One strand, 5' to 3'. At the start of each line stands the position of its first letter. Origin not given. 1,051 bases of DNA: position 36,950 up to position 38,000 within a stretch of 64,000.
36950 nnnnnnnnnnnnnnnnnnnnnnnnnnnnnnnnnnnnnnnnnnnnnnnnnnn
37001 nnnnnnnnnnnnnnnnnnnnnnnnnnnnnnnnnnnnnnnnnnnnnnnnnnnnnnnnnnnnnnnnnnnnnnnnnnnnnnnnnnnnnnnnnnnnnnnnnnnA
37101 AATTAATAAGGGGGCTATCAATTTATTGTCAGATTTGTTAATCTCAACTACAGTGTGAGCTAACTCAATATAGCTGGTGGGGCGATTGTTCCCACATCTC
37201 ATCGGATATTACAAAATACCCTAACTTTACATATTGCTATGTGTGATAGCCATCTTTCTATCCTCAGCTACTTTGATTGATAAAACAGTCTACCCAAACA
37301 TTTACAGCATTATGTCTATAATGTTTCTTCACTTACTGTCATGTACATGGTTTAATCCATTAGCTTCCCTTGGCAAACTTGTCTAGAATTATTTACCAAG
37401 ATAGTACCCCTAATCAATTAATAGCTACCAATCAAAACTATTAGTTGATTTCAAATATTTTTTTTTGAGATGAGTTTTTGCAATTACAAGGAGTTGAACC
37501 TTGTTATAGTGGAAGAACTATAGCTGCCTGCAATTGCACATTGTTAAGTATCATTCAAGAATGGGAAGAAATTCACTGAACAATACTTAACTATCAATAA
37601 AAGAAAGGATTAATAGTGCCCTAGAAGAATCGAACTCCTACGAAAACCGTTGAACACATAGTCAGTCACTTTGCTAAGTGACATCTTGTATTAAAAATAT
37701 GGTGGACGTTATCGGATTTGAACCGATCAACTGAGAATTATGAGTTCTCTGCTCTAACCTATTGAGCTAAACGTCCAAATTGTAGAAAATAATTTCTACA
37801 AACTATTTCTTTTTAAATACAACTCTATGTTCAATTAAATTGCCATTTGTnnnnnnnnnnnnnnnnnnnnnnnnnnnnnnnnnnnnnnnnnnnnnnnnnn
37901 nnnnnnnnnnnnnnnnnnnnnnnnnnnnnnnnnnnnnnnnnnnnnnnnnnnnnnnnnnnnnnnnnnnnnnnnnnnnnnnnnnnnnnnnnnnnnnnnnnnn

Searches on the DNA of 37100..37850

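Call 31: search_rna_families(source=window, start=37100, end=37850, threshold=gathering, show_alignments=2)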
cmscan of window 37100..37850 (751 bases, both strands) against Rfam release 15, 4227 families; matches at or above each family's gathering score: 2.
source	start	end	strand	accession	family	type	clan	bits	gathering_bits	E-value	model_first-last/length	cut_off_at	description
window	37703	37776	-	RF00005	tRNA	Gene; tRNA;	CL00001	69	29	7.1e-15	1-71/71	no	tRNA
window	37169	37272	-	RF02924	skipping-rope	Gene; sRNA;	-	48.9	36.7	1.6e-10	1-80/80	no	skipping-rope RNA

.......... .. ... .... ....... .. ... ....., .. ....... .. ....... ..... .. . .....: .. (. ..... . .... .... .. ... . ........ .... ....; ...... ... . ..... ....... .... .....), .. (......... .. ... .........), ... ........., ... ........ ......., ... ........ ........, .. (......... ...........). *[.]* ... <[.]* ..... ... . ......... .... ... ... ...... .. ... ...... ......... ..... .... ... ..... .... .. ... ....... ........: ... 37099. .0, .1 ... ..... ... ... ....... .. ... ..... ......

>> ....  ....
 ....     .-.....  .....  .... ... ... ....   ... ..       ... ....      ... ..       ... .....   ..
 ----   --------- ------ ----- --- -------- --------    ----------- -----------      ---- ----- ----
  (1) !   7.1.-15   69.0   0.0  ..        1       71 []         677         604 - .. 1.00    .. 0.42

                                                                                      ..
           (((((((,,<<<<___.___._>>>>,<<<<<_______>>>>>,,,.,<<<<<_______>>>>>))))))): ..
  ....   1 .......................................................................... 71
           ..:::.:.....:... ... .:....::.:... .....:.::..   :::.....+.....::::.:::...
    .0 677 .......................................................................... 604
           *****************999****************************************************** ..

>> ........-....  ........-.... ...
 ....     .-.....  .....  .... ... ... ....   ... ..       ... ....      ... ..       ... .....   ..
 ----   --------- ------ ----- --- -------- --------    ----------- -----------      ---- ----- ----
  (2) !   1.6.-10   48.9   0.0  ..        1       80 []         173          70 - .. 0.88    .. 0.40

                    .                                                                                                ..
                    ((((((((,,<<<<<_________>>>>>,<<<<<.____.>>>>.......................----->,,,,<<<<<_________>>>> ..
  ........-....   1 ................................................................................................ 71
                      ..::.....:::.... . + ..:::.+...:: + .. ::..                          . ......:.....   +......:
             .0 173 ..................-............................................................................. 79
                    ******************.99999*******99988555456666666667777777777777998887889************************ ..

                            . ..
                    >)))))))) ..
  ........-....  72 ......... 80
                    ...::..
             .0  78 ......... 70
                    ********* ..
